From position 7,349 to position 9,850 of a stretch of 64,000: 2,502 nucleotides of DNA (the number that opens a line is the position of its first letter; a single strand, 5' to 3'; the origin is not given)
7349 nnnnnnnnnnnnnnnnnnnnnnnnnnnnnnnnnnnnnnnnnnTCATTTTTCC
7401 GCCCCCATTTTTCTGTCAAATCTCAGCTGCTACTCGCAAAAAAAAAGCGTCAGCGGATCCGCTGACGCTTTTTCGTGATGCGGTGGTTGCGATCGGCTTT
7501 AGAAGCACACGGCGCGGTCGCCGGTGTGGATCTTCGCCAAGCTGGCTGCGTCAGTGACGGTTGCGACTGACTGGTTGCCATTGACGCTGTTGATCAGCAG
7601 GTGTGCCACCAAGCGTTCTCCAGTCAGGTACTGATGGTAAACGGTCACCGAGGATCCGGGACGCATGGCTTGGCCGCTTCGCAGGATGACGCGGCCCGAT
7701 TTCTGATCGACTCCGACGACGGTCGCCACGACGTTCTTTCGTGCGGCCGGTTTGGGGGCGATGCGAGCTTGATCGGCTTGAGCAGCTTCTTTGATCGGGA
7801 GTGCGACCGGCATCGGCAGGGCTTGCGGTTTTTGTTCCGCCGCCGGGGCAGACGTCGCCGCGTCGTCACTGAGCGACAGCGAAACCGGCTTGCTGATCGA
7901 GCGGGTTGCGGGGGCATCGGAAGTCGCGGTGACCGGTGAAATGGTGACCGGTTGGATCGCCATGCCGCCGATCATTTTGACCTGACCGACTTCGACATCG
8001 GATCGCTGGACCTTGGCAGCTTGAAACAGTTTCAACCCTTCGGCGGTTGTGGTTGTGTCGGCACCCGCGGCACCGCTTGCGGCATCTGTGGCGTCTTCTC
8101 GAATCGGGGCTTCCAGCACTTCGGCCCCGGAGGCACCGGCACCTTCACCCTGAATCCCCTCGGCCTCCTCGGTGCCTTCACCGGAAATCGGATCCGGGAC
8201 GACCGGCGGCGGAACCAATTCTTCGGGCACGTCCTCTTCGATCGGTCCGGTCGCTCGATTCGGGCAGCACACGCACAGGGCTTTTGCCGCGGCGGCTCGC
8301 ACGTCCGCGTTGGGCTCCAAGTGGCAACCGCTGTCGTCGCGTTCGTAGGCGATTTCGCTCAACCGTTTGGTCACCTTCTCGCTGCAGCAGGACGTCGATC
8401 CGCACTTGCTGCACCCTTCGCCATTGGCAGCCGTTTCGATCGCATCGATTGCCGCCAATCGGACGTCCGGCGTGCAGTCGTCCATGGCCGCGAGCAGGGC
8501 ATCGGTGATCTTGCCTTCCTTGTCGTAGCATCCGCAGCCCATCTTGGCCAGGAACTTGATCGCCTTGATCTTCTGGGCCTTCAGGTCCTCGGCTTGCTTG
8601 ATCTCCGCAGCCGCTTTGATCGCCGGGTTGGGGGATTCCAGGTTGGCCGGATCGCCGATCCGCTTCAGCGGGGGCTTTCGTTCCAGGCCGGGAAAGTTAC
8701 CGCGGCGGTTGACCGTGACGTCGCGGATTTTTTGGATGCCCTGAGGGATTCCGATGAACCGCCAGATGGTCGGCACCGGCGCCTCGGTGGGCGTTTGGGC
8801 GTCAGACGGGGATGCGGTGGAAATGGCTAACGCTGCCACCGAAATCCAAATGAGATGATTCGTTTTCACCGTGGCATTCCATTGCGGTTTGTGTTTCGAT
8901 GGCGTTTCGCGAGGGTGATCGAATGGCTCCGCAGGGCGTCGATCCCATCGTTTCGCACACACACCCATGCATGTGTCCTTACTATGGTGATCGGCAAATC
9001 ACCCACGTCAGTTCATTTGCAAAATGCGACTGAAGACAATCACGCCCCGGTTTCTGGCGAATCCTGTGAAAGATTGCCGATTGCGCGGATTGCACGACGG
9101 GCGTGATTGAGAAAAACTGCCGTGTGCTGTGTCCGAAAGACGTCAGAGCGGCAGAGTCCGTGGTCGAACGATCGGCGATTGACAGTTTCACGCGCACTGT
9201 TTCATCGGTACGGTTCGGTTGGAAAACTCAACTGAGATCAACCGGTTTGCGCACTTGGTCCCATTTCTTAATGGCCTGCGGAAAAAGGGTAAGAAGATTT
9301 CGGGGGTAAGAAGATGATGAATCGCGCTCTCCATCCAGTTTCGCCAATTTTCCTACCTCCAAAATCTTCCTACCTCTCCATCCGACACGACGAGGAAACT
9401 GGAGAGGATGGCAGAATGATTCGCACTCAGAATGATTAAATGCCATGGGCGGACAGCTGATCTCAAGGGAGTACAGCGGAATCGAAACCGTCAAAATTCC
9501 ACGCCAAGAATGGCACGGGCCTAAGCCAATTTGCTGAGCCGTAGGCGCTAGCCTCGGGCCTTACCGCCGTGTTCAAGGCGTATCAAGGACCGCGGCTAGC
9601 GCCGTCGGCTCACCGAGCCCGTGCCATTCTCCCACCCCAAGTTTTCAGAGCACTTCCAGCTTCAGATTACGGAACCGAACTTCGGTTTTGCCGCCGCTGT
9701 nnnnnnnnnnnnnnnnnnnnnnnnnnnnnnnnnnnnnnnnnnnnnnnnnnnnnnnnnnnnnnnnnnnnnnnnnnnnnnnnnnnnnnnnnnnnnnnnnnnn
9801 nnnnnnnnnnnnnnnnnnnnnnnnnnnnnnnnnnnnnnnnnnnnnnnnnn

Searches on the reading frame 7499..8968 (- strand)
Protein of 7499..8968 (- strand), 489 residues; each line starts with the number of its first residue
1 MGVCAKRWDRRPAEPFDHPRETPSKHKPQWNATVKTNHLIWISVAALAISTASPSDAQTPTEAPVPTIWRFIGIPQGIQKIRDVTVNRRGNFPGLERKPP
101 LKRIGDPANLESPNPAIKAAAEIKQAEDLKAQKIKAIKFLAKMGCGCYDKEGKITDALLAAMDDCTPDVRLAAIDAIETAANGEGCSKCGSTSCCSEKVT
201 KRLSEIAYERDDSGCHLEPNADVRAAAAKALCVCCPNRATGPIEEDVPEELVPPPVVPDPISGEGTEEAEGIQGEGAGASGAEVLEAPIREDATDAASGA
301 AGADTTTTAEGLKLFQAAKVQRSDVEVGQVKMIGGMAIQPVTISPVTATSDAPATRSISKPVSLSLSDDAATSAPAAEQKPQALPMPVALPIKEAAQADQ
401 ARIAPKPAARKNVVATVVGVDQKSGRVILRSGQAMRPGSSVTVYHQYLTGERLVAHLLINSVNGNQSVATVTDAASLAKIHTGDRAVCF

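Call 47: find_homologous_proteins(query=window:7499-8968:-, max_evalue=1e-20)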
Query window:7499-8968:- (489 aa): 313 proteins with E <= 1e-20 among 8000 candidates; the best 120 are listed.
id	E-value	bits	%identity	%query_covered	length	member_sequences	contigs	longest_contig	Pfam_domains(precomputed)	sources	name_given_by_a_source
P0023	4.8e-292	987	100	93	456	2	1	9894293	PF02985.29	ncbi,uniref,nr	ncbi:hypothetical protein [Stieleria maiorica]|uniref:hypothetical protein n=1 Tax=Stieleria maioric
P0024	1.8e-251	853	89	91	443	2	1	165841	PF02985.29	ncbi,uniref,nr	ncbi:hypothetical protein [Stieleria mannarensis]|uniref:hypothetical protein n=1 Tax=Stieleria mann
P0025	2.0e-230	784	80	93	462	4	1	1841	-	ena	-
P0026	1.1e-229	781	81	93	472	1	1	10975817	-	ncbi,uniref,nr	ncbi:hypothetical protein Enr13x_36320 [Stieleria neptunia]|uniref:HEAT repeat protein n=1 Tax=Stiel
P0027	5.5e-212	723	76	91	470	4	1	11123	-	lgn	-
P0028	2.2e-209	714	71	96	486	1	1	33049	PF02985.29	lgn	-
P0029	2.8e-203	694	75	87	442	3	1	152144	-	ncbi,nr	ncbi:hypothetical protein CKO51_06385 [Rhodopirellula sp. SM50]|nr:hypothetical protein [Rhodopirell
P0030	1.3e-194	666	69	95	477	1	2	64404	-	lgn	-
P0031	7.5e-190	650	70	91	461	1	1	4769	PF02985.29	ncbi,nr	ncbi:MAG: hypothetical protein KDB00_26170 [Planctomycetales bacterium]|nr:hypothetical protein [Pla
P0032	3.9e-189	648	78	80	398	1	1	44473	-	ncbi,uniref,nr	ncbi:hypothetical protein NZK35_21115 [Stieleria sp. ICT_E10.1]|uniref:hypothetical protein n=1 Tax=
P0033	1.1e-177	610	67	65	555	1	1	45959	PF02985.29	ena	-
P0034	1.0e-176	607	82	46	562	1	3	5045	PF02985.29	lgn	-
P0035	6.7e-166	571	66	85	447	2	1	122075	PF02985.29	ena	-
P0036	4.1e-162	559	62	86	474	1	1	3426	PF02985.29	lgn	-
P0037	1.1e-159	551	59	94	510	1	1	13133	PF02985.29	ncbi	ncbi:MAG: hypothetical protein AAF802_12555 [Planctomycetota bacterium]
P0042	6.6e-150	518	62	85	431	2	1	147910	-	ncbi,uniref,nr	ncbi:hypothetical protein [Stieleria tagensis]|uniref:hypothetical protein n=1 Tax=Stieleria tagensi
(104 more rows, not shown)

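Call 48: find_encoding_contigs(protein=P0026, flank=2500, max_places=1)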
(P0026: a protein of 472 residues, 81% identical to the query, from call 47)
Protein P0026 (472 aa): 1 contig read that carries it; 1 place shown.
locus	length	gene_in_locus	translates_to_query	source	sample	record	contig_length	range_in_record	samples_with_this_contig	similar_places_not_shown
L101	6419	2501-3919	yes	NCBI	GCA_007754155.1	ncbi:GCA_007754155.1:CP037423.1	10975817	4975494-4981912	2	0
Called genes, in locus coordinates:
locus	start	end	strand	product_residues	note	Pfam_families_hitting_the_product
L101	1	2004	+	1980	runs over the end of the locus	PF01839:FG-GAP (faint), PF13517:FG-GAP_3 (weak), PF23500:DUF7133, PF13646:HEAT_2 (faint), PF06439:3keto-disac_hyd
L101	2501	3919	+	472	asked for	-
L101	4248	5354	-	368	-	PF08273:Zn_Ribbon_Prim (weak)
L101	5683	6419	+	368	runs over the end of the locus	PF02547:Queuosine_synth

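Call 49: find_encoding_contigs(protein=P0029, flank=2500, max_places=1)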
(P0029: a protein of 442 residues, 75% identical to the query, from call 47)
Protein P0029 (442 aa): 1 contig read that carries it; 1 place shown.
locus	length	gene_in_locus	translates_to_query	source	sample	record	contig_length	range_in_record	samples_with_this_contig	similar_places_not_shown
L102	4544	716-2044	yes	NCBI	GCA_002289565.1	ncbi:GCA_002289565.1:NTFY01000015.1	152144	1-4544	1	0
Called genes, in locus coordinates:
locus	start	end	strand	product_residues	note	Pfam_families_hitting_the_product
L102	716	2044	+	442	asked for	-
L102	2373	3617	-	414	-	PF08273:Zn_Ribbon_Prim (weak)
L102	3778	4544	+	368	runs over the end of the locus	PF02547:Queuosine_synth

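Call 50: find_encoding_contigs(protein=P0032, flank=2500, max_places=1)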
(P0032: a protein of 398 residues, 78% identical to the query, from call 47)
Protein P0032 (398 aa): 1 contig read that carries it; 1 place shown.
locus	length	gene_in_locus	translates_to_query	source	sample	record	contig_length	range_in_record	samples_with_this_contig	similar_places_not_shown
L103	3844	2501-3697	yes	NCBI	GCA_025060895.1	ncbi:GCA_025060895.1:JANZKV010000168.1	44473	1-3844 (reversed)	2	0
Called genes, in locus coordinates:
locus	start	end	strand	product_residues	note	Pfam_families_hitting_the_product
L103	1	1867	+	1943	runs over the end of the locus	PF01839:FG-GAP (faint), PF13517:FG-GAP_3 (faint), PF23500:DUF7133, PF13646:HEAT_2 (faint), PF13442:Cytochrome_CBB3 (faint), PF06439:3keto-disac_hyd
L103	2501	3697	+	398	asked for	-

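Call 51: find_encoding_contigs(protein=P0042, flank=2500, max_places=1)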
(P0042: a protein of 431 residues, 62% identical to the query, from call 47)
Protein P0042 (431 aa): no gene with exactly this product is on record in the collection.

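Call 73: search_protein_families(library=pfam, proteins=[window:7499-8968:-], max_evalue=0.0001)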
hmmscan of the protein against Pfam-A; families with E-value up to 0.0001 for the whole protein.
window:7499-8968:- (489 aa): 1 family
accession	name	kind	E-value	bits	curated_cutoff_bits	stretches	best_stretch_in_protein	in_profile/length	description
PF02985.28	HEAT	-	2e-05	24.9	23.5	0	156-178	3-25/31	HEAT repeat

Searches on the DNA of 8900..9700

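Call 9: search_rna_families(source=window, start=8900, end=9700, threshold=evalue, max_evalue=10, show_alignments=3)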
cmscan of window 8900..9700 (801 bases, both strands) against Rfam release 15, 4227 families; matches with E-value up to 10: 14.
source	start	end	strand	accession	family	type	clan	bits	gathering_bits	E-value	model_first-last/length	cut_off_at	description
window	9506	9631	-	RF04159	MIR1437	Gene; miRNA;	-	30.9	168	0.0034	1-192/192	no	MIR1437 microRNA precursor family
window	9506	9631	+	RF04159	MIR1437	Gene; miRNA;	-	28.3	168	0.013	1-192/192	no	MIR1437 microRNA precursor family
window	9279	9384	-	RF04185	MIR2118_2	Gene; miRNA;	-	26.7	120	0.0073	1-106/106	no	MIR2118_2 microRNA precursor family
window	9277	9386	-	RF04156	MIR2670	Gene; miRNA;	-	26.1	117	0.0029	1-200/200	no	MIR2670 microRNA precursor family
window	9533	9612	+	RF00829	mir-149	Gene; miRNA;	-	25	79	0.11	1-86/86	no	mir-149 microRNA precursor family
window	9283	9378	-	RF04164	MIR1507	Gene; miRNA;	-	23.4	73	0.01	1-107/107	no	MIR1507 microRNA precursor family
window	9283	9379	+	RF03896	MIR2275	Gene; miRNA;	-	23.3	60.5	0.1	1-95/95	no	MIR2275 microRNA precursor family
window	9284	9378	-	RF04059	MIR5020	Gene; miRNA;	-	21.5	73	0.14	1-109/109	no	MIR5020 microRNA precursor family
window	9544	9606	+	RF00102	VA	Gene;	-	18.7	62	2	1-159/159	no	VA RNA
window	9291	9371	-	RF00707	mir-197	Gene; miRNA;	-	17.8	74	4.9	1-75/75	no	mir-197 microRNA precursor family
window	9539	9608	-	RF03889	mir-4776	Gene; miRNA;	-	16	97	5.8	1-80/80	no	mir-4776 microRNA precursor family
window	9284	9378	-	RF00942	mir-1224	Gene; miRNA;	-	16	105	9.3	1-86/86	no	mir-1224 microRNA precursor family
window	9407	9492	+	RF01651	ceN69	Gene; snRNA; snoRNA; CD-box;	-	15.3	45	7.1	1-107/107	no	Caenorhabditis snoRNA ceN69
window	9289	9373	+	RF04049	MIR7127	Gene; miRNA;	-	15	100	8.6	1-132/132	no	MIR7127 microRNA precursor family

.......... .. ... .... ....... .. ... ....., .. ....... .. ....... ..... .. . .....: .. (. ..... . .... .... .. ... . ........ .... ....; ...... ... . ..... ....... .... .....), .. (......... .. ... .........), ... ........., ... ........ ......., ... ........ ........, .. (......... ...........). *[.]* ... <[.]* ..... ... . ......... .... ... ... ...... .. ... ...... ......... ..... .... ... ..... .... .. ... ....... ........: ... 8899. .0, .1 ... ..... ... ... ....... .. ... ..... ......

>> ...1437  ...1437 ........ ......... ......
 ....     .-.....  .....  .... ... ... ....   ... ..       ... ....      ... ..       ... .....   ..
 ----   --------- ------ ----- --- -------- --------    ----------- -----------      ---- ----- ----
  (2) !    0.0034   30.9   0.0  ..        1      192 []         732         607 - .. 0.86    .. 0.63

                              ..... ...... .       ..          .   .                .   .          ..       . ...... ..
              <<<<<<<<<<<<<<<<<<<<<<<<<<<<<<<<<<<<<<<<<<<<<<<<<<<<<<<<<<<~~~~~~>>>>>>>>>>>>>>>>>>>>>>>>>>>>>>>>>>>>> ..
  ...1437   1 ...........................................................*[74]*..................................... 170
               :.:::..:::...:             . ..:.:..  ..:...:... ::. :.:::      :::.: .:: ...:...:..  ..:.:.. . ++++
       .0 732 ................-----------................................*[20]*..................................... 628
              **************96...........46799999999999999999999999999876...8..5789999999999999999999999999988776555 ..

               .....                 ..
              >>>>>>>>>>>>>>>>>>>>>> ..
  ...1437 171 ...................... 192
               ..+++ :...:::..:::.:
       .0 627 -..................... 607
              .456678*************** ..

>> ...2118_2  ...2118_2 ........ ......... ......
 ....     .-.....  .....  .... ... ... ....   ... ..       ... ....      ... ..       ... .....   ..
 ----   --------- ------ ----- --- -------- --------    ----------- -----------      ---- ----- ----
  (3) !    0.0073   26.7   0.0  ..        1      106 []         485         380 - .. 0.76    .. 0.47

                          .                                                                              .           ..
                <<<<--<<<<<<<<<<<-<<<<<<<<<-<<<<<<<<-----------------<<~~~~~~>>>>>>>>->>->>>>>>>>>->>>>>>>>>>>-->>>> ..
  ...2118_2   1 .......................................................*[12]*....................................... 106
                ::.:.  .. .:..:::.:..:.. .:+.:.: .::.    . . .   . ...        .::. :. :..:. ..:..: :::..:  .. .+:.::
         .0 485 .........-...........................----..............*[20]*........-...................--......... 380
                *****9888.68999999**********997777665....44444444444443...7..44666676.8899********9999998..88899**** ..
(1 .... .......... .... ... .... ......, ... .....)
